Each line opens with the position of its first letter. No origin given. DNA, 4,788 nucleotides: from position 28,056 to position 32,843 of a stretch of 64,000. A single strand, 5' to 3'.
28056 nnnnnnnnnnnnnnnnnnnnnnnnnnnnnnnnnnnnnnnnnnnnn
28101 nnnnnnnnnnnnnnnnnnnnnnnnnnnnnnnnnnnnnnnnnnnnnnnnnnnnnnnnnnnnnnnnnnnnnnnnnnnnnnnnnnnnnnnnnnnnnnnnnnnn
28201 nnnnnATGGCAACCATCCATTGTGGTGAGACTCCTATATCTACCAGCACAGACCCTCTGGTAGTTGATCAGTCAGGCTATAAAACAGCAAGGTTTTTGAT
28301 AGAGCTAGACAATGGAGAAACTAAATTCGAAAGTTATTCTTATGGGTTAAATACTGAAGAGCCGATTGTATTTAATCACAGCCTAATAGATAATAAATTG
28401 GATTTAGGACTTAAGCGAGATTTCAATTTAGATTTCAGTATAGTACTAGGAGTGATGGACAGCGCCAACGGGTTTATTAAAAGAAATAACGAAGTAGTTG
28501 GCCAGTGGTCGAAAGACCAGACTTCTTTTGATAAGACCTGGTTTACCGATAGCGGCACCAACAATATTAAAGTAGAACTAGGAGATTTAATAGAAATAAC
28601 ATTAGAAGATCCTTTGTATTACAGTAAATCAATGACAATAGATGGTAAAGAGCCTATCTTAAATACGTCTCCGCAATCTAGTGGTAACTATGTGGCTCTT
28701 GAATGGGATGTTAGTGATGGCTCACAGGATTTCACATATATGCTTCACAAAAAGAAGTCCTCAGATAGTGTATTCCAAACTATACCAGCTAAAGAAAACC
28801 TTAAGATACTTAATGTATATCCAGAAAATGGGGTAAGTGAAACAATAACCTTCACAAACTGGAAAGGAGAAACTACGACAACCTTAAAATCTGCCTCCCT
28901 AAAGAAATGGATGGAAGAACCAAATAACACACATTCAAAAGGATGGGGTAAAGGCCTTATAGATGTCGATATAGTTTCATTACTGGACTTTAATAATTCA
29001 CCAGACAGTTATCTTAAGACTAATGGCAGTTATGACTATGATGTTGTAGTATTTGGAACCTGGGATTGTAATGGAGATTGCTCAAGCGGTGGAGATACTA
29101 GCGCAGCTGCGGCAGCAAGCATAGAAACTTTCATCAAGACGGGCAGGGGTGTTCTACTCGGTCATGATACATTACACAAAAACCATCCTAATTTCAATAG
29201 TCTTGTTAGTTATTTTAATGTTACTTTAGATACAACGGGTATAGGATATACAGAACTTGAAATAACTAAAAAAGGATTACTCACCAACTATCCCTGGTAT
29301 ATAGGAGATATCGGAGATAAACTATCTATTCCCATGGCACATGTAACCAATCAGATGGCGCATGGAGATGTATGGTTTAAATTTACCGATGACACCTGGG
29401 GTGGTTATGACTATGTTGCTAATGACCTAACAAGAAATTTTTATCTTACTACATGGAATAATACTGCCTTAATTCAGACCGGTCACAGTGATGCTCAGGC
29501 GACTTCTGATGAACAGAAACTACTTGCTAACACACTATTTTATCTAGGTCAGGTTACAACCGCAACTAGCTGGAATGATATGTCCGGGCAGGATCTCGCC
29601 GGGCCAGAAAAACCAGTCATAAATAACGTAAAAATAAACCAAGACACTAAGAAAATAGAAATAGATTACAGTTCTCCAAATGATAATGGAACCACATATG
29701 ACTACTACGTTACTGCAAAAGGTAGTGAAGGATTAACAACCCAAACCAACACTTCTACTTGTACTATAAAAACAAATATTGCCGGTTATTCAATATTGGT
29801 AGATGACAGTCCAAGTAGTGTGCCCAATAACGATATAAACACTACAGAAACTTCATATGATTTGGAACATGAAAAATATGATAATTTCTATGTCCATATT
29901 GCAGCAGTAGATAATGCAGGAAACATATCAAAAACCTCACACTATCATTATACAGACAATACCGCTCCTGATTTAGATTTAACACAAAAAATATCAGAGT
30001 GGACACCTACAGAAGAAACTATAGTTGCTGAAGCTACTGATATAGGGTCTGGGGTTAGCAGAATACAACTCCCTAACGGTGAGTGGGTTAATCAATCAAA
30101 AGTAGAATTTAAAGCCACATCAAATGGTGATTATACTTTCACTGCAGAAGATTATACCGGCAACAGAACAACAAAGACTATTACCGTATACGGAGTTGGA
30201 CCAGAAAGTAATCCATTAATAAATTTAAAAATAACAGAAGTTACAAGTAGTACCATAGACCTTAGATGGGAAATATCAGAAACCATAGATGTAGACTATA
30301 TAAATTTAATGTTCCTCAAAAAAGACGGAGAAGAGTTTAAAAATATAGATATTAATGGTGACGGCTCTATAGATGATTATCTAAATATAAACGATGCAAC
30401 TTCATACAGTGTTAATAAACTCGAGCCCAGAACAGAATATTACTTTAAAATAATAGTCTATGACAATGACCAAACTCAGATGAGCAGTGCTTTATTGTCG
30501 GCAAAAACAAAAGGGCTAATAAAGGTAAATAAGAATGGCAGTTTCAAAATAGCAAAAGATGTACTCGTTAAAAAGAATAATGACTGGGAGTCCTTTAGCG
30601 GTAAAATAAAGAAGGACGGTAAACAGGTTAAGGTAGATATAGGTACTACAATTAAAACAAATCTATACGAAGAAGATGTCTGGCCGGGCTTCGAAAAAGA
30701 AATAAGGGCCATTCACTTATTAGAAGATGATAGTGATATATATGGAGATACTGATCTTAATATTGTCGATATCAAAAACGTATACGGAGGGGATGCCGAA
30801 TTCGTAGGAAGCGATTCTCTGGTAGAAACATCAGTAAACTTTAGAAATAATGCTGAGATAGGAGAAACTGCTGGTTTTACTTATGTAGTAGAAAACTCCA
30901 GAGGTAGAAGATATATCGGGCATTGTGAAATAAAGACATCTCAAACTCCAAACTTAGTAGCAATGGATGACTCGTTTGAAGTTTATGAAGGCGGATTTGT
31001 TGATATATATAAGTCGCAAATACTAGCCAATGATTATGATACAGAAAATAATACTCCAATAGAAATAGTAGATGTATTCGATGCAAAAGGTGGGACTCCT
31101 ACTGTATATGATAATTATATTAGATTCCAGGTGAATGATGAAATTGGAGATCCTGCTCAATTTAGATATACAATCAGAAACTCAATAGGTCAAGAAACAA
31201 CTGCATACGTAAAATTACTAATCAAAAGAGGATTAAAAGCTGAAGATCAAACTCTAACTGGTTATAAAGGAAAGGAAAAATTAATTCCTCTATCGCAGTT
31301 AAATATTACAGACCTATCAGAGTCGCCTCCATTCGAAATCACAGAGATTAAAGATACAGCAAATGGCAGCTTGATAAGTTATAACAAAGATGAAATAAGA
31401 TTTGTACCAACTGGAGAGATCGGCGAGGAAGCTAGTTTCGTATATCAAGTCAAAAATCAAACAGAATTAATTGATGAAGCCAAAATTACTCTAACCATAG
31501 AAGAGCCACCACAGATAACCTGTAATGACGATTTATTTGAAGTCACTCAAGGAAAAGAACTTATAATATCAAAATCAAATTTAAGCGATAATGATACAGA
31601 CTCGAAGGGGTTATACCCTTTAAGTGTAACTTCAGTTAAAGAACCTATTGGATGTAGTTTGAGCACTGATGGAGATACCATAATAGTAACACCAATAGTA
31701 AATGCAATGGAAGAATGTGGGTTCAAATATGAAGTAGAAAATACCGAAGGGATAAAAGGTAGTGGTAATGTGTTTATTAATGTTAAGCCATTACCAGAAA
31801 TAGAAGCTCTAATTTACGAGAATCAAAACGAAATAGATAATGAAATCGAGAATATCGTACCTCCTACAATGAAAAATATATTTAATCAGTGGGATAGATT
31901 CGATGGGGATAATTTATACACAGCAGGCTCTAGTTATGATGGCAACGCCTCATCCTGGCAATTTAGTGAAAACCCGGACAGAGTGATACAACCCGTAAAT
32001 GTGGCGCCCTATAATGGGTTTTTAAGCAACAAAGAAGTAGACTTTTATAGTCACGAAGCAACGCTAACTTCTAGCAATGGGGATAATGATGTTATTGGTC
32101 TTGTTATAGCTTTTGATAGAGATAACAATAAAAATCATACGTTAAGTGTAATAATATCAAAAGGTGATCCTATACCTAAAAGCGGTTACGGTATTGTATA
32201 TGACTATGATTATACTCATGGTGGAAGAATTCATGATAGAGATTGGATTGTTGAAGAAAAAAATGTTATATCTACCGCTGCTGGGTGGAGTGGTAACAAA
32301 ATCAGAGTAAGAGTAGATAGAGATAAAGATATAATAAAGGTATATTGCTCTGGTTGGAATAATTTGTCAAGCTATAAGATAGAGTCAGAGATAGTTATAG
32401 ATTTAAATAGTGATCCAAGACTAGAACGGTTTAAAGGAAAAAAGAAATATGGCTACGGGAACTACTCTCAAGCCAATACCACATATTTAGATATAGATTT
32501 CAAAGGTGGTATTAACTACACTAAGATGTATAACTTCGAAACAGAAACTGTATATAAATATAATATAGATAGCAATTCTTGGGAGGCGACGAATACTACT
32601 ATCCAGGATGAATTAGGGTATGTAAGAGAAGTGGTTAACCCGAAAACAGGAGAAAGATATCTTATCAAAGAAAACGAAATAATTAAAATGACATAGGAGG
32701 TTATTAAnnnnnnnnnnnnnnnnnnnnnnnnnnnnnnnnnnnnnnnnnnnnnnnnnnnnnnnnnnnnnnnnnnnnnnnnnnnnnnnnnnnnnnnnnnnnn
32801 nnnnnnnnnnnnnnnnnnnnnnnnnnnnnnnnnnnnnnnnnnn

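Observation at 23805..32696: Tandem ~4–5 kb segmental duplication of a tail protein carrying enzyme-like domains (SGNH/GATase1-like)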

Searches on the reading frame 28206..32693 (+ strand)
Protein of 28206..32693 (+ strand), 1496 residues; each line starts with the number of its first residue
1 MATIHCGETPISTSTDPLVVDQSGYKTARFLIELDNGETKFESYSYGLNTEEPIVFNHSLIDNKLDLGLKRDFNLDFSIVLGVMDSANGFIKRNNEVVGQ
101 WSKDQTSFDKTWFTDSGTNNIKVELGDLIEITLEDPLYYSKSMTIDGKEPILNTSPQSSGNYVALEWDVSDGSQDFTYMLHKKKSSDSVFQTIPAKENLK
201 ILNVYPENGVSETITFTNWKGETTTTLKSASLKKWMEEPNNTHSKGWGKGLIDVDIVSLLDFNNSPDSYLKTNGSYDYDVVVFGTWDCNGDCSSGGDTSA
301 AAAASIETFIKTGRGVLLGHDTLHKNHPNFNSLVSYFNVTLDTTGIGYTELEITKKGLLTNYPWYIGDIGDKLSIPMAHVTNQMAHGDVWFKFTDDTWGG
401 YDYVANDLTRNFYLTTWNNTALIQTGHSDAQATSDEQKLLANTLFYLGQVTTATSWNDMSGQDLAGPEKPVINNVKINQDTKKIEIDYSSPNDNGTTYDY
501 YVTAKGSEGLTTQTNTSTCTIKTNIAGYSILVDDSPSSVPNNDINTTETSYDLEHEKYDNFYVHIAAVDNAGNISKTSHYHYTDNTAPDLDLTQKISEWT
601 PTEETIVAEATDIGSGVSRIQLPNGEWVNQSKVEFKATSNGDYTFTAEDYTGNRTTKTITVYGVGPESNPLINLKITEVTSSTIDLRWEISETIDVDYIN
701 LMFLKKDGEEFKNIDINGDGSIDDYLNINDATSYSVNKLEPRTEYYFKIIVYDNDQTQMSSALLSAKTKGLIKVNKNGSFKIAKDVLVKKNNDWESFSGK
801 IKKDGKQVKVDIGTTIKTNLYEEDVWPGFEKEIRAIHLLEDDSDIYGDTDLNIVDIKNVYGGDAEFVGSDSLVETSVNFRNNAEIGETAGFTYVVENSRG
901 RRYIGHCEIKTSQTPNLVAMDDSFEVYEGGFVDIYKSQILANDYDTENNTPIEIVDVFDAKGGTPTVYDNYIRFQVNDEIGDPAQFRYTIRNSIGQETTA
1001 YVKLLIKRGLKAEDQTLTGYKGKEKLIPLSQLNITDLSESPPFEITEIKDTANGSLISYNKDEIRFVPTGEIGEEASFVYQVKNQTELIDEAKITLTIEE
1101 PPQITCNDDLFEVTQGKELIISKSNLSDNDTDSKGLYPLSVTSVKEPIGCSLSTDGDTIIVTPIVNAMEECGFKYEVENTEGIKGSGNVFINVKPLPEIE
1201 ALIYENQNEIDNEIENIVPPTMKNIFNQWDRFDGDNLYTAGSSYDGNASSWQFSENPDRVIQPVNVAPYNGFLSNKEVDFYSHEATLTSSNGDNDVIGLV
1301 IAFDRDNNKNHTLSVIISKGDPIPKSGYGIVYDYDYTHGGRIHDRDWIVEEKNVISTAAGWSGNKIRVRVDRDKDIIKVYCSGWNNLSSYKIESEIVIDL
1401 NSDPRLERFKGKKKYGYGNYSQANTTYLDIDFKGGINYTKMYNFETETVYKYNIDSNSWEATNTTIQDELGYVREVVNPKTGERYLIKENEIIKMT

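Call 8: search_protein_families(library=pfam, proteins=[window:28206-32693:+], max_evalue=0.01)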
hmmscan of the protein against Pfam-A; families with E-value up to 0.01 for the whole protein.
window:28206-32693:+ (1496 aa): 3 families
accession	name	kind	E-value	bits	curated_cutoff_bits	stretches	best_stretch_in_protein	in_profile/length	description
PF17963.7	Big_9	-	1.4e-14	55.2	23.6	2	915-1003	4-87/89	Bacterial Ig domain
PF17892.7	Cadherin_5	-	1.6e-07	31.5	26.5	1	1102-1193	5-97/98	Cadherin-like domain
PF00041.27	fn3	-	7.2e-07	29.8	25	1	670-761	3-78/84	Fibronectin type III domain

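Call 11: search_protein_families(library=phrogs, proteins=[window:28206-32693:+], max_evalue=0.001)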
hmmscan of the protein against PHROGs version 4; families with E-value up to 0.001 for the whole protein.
window:28206-32693:+ (1496 aa): 4 families
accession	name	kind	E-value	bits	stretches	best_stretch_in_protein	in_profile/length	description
phrog_22121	-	unknown function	6e-97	326.6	2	349-654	241-556/765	-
phrog_21285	-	head and packaging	2.6e-30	105.2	1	1203-1456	838-1089/2143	virion structural protein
phrog_33406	-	tail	7.4e-24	85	1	1203-1485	314-592/651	tail fiber protein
phrog_36886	-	unknown function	3.7e-23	83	1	1200-1492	287-576/605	-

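Call 32: search_solved_structures(query=window:28206-32693:+, max_evalue=0.1)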
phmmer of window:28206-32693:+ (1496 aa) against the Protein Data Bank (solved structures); distinct sequences matched with E-value up to 0.1: 0.

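Call 36: search_protein_families(library=ncbifam, proteins=[window:28206-32693:+], max_evalue=0.01)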
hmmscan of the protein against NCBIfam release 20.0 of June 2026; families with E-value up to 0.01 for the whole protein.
window:28206-32693:+ (1496 aa): 2 families
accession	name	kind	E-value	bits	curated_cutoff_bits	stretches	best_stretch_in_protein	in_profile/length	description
NF012211.1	tand_rpt_95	domain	9.9e-09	35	90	1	1116-1195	5-86/98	tandem-95 repeat protein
NF047446.1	barrel_OmpL47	domain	7.5e-05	23.1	40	0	604-660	5-65/68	OmpL47-type beta-barrel domain-containing protein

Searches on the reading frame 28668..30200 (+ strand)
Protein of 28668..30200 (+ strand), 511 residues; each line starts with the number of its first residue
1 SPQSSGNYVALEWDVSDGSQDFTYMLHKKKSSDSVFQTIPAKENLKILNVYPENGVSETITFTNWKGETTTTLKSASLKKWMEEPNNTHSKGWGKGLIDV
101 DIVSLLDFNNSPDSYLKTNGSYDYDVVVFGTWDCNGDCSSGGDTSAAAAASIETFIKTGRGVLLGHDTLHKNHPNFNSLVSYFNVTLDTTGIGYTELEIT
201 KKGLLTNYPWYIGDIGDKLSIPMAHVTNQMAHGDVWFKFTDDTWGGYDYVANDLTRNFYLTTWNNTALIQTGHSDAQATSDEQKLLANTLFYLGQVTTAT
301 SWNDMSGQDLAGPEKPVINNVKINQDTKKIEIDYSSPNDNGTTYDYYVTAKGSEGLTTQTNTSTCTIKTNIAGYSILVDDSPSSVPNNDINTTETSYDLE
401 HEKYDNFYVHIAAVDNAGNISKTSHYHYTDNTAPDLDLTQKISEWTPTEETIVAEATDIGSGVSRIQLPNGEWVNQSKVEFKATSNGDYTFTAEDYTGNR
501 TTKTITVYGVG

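Call 34: find_homologous_proteins(query=window:28668-30200:+, max_evalue=0.00001)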
Query window:28668-30200:+ (511 aa): 206 proteins with E <= 0.00001 among 7574 candidates; the best 120 are listed.
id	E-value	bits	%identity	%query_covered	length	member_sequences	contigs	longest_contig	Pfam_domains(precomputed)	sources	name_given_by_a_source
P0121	3.7e-147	509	49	99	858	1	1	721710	PF15711.11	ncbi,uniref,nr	ncbi:interleukin-like EMT inducer domain-containing protein (plasmid) [Aneurinibacillus sp. Ricciae_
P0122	4.4e-136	473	42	82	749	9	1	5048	-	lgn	-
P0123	8.9e-136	472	48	92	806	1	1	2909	PF07691.18,PF12245.15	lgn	-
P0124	4.6e-134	466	47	97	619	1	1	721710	-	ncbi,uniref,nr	ncbi:hypothetical protein PP175_26955 (plasmid) [Aneurinibacillus sp. Ricciae_BoGa-3]|uniref:OmpL47-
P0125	3.1e-132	460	47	82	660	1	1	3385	-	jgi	-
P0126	2.0e-131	457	47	100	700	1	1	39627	PF13731.12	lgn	-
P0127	5.3e-125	436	51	84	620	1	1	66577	-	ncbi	-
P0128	1.0e-124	435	42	91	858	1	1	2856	PF08481.17,PF24893.1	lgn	-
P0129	3.1e-124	434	50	84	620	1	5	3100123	-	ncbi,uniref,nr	ncbi:DUF5057 domain-containing protein [Ethanoligenens harbinense]|uniref:TPR repeat-containing cell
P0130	4.5e-124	433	51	83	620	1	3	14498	-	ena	-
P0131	6.9e-124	433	51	84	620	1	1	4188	-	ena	-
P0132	1.0e-123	432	51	83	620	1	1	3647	-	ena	-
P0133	1.1e-123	432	46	98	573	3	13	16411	-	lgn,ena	-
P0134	1.9e-123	431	50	84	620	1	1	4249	-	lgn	-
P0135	2.8e-123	431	50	84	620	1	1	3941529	-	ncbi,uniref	ncbi:DUF5057 domain-containing protein [Caproiciproducens sp. R1]|uniref:DUF5057 domain-containing p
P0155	6.8e-122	426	46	100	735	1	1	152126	-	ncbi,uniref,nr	ncbi:hypothetical protein [Clostridium sp. HBUAS56017]|uniref:hypothetical protein n=1 Tax=Clostridi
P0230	1.4e-104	369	40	100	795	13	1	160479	-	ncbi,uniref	ncbi:hypothetical protein [Bacillus pumilus]|uniref:hypothetical protein n=1 Tax=Bacillus pumilus Ta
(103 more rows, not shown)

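Call 36: search_protein_families(library=ncbifam, proteins=[P0129, P0121], max_evalue=0.01)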
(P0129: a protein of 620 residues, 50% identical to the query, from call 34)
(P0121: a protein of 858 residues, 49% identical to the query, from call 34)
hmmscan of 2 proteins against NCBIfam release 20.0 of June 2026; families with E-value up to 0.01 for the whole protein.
P0129 (620 aa): 0 families

P0121 (858 aa): 3 families
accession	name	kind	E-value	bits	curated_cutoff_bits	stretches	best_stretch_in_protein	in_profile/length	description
NF047446.1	barrel_OmpL47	domain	2.8e-20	72.5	40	2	773-843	2-68/68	OmpL47-type beta-barrel domain-containing protein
NF047441.1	Lepto_OmpL47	equivalog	1.8e-14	54.1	250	1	653-848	117-327/336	multi-beta-barrel domain surface protein OmpL47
NF053816.1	List_LCP_LPXTG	equivalog_domain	2.1e-05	24.6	175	1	692-756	56-123/179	putative cellulose-binding protein LCP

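Call 37: search_protein_families(library=pfam, proteins=[P0129, P0121, P0124, P0155, P0230, window:28668-30200:+], max_evalue=1)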
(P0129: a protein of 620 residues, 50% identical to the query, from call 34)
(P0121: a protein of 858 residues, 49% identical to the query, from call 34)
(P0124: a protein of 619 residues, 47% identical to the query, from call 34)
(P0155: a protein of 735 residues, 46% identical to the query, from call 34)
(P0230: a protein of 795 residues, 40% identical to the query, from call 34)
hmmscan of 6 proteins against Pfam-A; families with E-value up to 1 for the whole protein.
P0129 (620 aa): 2 families
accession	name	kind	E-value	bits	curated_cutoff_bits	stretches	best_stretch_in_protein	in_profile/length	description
PF16480.10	DUF5057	-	6.1e-05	23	27.9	1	80-201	251-378/378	Domain of unknown function (DUF5057)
PF00596.27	Aldolase_II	-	0.13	12.5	22.2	1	442-504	64-127/183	Class II Aldolase and Adducin N-terminal domain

P0121 (858 aa): 3 families
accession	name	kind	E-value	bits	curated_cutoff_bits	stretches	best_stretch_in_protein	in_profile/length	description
PF15711.10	ILEI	-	1.5e-13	51.5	27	1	97-179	1-83/90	Interleukin-like EMT inducer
PF24893.1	DUF7743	-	0.00047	20.3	27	1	673-754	2-83/120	Domain of unknown function (DUF7743)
PF05923.17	APC_r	-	0.32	11.3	19.9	1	669-688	5-23/24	APC repeat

P0124 (619 aa): 3 families
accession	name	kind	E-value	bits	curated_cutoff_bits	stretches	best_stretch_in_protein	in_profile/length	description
PF24893.1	DUF7743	-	0.00063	19.9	27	1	434-514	2-82/120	Domain of unknown function (DUF7743)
PF19077.6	Big_13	-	0.11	13.4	27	1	481-517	61-102/102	Bacterial Ig-like domain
PF11448.13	DUF3005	-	0.55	10.8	25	0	494-559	16-80/109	Protein of unknown function (DUF3005)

P0155 (735 aa): 2 families
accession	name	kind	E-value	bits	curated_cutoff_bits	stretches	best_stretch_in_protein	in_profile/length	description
PF00404.24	Dockerin_1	-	0.0012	19.4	22.9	1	675-726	2-55/57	Dockerin type I domain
PF25235.1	DUF7850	-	0.0032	18.5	27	1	450-520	17-85/165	Domain of unknown function (DUF7850)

P0230 (795 aa): 3 families
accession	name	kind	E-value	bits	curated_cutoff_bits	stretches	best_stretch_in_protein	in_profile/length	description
PF24563.1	KH_Mug60-KHD4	-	0.00088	19.5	27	1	230-252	24-46/70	Mug60/KHD4 KH type I domain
PF12245.14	Big_3_2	-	0.048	14.3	23.3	1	455-486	84-114/122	Bacterial Ig-like domain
PF10882.14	bPH_5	-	0.11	13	22.5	0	625-655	49-79/100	Bacterial PH domain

window:28668-30200:+ (511 aa): 2 families
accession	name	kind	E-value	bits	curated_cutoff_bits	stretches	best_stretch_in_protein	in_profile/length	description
PF24893.1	DUF7743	-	0.0018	18.4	27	1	429-508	2-81/120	Domain of unknown function (DUF7743)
PF18099.7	CBM_35_2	-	0.018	15.5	23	1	453-493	7-44/112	Carbohydrate binding module (family 35)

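Call 50: search_solved_structures(query=A2, max_evalue=10)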
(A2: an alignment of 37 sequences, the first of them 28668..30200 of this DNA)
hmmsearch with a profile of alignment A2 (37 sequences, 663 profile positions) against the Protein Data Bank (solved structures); distinct sequences matched with E-value up to 10: 1.
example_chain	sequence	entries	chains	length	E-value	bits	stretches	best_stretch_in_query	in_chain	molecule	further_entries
8cxj_D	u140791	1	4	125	0.083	14.7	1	479-557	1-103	Surface protein R28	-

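Call 68: predict_structure(alignment_id=A2)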
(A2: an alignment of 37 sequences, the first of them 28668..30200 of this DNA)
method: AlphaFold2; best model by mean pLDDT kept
length: 511 residues; sequences in the alignment: 37
mean_pLDDT: 91.0   pTM: 0.83
mean pLDDT of the five models: 91.0, 90.9, 90.0, 89.4, 89.3
residues with pLDDT >= 90: 379; 70-90: 109; 50-70: 22; < 50: 1
segments of 3 or more residues with pLDDT < 50: none
pLDDT, mean of each block of 10 residues (from residue 1): 95 85 95 94 96 84 98 93 97 97 95 94 93 55 89 97 90 92 89 92 92 93 89 91 68 83 95 83 96 95 94 96 85 96 97 89 97 96 94 94 85 95 95 91 74 90 93 96 93 93 91 70
secondary structure, 60 per line:
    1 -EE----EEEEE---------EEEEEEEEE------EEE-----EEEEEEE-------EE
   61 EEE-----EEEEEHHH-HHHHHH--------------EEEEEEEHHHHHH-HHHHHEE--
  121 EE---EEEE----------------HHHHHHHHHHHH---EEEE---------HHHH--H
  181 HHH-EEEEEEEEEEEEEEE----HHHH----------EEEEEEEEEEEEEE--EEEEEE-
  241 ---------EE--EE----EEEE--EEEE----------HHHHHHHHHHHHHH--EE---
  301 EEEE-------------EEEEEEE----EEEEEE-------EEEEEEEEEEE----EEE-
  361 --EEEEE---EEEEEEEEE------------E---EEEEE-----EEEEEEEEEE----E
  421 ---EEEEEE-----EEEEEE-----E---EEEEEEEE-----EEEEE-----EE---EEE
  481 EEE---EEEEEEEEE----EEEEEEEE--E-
elements in order: E8-12 E22-30 E37-39 E45-51 E59-63 E69-73 H78-83 E98-104 H105-110 H112-116 E126-129 H146-157 E161-164 H174-177 H180-183 E185-199 H204-207 E218-231 E234-239 E260-263 E266-269 H280-293 E301-304 E318-324 E329-334 E342-352 E357-359 E363-367 E371-379 E396-400 E406-415 E424-429 E435-440 E450-457 E463-467 E478-483 E487-495 E500-507
